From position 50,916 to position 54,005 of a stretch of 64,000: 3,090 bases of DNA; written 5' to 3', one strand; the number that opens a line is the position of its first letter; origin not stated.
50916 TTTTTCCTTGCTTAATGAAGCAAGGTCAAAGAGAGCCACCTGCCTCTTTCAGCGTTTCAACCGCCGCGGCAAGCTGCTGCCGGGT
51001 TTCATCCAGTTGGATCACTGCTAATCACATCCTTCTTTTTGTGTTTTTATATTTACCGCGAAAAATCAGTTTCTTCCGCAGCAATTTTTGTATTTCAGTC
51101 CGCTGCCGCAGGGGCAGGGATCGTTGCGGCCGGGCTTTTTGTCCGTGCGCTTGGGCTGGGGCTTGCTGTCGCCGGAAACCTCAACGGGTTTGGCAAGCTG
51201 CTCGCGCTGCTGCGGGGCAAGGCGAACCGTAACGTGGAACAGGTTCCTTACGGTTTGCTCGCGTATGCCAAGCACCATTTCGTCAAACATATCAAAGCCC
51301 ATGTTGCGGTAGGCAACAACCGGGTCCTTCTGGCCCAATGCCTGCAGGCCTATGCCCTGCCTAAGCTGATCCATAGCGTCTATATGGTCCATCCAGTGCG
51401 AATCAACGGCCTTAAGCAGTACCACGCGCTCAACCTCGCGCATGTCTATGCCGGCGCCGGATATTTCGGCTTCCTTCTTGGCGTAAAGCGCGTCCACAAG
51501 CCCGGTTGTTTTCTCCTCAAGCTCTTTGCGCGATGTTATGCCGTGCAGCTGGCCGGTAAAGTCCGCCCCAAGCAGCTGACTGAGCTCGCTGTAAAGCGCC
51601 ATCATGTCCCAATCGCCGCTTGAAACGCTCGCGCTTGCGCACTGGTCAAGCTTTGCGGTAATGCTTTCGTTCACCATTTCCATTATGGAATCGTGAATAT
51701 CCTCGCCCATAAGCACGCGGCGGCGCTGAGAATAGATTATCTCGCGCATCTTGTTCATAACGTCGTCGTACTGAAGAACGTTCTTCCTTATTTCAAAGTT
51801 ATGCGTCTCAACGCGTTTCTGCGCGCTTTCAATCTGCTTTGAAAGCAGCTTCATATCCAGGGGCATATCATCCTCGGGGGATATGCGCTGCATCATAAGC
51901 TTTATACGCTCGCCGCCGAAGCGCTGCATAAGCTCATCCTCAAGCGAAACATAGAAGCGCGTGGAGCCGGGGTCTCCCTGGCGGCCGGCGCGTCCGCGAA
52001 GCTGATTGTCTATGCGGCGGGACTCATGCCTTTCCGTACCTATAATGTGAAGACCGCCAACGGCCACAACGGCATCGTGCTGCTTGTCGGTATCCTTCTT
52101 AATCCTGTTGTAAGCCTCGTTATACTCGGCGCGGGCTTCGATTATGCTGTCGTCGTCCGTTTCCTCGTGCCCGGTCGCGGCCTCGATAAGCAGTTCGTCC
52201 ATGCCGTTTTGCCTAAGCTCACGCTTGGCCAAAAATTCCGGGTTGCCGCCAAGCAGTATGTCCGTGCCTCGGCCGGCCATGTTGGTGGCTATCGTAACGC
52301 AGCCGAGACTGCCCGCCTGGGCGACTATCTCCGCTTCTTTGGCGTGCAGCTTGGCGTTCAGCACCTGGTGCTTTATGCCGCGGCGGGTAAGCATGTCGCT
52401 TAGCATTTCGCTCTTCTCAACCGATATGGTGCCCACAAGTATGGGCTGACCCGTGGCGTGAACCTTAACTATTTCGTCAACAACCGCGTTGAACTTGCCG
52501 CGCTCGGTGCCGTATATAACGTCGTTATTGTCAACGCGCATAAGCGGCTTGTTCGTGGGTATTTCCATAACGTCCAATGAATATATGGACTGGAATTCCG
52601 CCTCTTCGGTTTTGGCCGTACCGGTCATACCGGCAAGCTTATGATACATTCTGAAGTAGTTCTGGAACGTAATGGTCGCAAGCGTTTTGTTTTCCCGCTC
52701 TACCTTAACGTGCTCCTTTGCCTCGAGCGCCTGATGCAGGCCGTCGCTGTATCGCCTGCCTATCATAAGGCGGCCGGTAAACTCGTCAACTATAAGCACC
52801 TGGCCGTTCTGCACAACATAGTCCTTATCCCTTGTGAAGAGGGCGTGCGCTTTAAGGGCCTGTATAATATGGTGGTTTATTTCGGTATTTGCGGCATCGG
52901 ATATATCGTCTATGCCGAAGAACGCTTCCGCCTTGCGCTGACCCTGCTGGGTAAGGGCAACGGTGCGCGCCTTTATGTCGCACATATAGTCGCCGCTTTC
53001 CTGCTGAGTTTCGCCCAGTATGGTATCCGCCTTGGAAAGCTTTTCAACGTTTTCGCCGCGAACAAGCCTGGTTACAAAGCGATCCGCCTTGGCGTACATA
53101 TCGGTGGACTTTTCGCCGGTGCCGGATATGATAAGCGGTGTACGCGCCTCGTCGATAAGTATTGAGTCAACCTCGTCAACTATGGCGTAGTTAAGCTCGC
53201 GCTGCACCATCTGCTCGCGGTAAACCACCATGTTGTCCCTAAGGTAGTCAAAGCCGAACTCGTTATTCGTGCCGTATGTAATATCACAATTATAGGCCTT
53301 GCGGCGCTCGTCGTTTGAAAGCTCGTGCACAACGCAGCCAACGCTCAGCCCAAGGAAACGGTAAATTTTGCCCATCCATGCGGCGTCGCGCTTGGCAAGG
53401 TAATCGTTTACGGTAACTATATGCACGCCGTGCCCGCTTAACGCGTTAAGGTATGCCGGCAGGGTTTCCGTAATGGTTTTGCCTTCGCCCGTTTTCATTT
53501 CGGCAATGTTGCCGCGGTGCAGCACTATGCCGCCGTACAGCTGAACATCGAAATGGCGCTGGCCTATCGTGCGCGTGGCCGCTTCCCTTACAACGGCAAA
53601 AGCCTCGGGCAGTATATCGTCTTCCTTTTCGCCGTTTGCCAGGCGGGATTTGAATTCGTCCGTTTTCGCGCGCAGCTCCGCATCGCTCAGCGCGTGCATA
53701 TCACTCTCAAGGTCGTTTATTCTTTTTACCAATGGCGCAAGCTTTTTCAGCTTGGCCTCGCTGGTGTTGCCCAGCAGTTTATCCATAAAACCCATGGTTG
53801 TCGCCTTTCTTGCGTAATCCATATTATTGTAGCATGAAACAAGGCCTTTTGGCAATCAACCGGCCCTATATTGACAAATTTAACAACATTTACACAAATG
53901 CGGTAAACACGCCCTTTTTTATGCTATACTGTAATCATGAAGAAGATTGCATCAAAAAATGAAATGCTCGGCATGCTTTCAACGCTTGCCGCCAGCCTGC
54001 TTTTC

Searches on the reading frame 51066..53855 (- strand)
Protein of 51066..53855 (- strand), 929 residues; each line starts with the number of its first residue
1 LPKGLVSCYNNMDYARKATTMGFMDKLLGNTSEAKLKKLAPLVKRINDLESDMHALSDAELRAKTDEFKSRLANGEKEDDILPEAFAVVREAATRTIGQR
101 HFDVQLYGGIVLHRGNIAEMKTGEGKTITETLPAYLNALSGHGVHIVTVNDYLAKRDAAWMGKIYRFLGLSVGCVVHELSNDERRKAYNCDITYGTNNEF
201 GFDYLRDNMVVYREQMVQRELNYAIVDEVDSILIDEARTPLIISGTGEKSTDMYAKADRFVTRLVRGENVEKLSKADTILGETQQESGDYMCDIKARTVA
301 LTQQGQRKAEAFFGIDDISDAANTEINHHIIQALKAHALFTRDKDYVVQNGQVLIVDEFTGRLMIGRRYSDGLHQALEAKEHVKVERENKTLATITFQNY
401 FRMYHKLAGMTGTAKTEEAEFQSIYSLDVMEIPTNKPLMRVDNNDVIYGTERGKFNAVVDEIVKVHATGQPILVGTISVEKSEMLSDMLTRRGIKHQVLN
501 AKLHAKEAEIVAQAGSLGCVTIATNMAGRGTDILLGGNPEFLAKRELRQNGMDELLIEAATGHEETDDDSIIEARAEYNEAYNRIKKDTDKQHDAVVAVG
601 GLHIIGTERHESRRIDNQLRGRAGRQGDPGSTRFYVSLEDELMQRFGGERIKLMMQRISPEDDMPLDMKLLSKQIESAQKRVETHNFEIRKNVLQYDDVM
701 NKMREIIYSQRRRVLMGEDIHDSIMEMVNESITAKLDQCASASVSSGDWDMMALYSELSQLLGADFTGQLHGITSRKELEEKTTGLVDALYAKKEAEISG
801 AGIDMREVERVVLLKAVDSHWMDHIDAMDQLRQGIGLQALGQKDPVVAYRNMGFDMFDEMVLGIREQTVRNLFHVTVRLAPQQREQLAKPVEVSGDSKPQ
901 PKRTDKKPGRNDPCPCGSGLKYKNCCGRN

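Call 68: search_protein_families(library=pfam, proteins=[window:51066-53855:-], max_evalue=0.00001)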
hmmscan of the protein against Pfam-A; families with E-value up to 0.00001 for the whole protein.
window:51066-53855:- (929 aa): 6 families
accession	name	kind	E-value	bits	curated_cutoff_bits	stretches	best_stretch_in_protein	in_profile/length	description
PF07517.20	SecA_DEAD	-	6.2e-134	446.2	24.6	1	25-422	2-290/290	SecA DEAD-like domain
PF21090.3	P-loop_SecA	-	5.7e-92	307.4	27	1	437-663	1-205/205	SecA P-loop domain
PF07516.18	SecA_SW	-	2.6e-68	230.5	26.7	1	665-875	1-199/200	SecA Wing and Scaffold domain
PF01043.26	SecA_PP_bind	-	7.2e-40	136.4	23.5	1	250-378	2-110/110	SecA preprotein cross-linking domain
PF02810.21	SEC-C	-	1.4e-09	38.1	20.4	1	910-928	1-19/19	SEC-C motif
PF00270.35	DEAD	-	1.9e-06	28.1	26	0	116-234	17-131/167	DEAD/DEAH box helicase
